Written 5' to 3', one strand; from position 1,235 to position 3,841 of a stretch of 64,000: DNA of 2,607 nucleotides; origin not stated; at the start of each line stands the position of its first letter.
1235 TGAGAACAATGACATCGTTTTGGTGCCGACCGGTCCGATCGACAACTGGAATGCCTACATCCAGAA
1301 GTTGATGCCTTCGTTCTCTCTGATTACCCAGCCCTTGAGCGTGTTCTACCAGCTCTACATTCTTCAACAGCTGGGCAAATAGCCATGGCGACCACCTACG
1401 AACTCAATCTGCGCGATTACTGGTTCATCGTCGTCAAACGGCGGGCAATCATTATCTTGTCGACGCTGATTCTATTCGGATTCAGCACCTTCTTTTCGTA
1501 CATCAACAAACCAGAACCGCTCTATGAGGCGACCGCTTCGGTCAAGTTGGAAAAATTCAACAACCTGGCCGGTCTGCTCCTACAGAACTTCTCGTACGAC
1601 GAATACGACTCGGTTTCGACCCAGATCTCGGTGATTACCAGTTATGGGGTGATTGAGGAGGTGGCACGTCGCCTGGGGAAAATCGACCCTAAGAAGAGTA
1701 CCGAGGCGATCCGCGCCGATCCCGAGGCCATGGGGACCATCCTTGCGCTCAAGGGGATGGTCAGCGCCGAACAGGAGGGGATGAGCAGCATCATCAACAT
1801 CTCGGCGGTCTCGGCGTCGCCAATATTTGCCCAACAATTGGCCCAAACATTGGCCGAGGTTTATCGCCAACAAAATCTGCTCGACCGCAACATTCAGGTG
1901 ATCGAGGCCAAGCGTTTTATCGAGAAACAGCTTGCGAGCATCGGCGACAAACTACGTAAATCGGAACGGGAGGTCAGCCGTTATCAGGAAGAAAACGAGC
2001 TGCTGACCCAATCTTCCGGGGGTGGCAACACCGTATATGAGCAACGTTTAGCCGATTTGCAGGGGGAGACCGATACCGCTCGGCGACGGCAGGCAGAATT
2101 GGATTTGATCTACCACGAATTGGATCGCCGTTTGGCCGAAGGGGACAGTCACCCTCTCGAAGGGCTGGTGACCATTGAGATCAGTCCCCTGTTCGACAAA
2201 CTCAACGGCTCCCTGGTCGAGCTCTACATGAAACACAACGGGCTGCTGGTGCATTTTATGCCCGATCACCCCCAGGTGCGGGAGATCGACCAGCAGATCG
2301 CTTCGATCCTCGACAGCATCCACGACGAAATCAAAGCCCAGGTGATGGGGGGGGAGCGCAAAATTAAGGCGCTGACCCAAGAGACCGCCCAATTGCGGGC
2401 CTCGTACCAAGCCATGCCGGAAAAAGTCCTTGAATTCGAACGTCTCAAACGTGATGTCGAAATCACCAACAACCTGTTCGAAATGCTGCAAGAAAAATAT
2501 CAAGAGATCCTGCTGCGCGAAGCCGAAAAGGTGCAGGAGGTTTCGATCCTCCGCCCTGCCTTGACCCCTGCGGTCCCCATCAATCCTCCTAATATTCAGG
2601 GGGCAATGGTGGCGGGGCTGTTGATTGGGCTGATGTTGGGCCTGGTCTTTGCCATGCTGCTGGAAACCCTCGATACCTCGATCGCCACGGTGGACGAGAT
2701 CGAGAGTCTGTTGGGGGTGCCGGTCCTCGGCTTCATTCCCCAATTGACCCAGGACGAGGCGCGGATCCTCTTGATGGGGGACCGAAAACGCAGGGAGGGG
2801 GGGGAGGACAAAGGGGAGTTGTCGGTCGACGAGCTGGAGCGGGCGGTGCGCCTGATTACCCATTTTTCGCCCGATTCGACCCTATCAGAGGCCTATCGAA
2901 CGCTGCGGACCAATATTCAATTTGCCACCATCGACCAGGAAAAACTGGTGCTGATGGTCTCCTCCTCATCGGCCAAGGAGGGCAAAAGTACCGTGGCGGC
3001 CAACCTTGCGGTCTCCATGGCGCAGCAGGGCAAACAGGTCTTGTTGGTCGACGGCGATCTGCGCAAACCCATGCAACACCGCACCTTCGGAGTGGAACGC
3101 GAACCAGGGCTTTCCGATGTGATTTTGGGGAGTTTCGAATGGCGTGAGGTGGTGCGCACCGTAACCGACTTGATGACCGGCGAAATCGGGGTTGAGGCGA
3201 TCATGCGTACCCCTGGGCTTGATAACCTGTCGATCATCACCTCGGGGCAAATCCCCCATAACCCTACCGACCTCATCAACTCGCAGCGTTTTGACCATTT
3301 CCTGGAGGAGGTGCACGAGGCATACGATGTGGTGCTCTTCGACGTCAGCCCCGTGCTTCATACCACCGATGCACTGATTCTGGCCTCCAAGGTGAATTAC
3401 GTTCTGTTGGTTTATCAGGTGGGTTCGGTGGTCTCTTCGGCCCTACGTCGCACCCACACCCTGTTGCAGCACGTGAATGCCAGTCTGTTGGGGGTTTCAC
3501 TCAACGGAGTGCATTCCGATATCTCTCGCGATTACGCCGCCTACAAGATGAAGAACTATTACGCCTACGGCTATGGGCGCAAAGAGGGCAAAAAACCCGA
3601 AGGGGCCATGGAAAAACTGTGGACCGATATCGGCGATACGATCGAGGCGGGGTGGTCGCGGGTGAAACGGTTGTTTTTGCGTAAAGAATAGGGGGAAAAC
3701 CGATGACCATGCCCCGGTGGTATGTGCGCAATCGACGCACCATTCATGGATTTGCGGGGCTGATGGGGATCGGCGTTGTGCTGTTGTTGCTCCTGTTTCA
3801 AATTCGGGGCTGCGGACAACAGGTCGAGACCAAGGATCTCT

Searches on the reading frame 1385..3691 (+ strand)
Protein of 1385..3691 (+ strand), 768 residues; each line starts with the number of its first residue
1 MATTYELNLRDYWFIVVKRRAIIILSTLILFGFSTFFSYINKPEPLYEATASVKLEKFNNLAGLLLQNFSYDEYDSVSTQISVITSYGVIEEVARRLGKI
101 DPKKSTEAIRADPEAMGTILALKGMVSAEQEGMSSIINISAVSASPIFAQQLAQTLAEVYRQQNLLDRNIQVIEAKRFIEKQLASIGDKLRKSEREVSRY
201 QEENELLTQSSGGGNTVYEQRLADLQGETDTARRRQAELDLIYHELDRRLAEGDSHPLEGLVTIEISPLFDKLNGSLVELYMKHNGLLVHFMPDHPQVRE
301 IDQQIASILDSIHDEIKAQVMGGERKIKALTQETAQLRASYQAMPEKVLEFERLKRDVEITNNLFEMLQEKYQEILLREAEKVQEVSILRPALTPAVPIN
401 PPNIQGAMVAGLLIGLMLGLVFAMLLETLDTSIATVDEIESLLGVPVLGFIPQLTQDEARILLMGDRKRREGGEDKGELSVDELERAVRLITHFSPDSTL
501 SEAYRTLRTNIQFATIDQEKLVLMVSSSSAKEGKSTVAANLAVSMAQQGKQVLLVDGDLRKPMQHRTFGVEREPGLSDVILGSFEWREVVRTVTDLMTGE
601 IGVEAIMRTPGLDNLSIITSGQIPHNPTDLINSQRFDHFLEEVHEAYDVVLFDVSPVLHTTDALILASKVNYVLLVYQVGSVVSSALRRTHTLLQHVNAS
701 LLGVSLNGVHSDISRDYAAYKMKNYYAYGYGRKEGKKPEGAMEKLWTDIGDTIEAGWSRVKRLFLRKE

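Call 47: search_protein_families(library=pfam, proteins=[window:1385-3691:+], max_evalue=0.00001)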
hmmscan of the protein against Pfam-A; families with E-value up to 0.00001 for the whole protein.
window:1385-3691:+ (768 aa): 5 families
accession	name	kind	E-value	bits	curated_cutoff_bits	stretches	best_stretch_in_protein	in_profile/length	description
PF13614.12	AAA_31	-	1.1e-13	52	27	1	533-682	14-152/177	AAA domain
PF01656.29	CbiA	-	1.1e-09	38.8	25.4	1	524-662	2-54/125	CobQ/CobB/MinD/ParA nucleotide binding domain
PF13807.11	GNVR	-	4.9e-09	36.4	27.7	1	353-425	8-79/82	G-rich domain on putative tyrosine kinase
PF10609.15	ParA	-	3.5e-08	33.6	27.1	1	521-598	4-82/246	NUBPL iron-transfer P-loop NTPase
PF02706.20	Wzz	-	5.9e-07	30.2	25.5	1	6-96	2-90/91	Chain length determinant protein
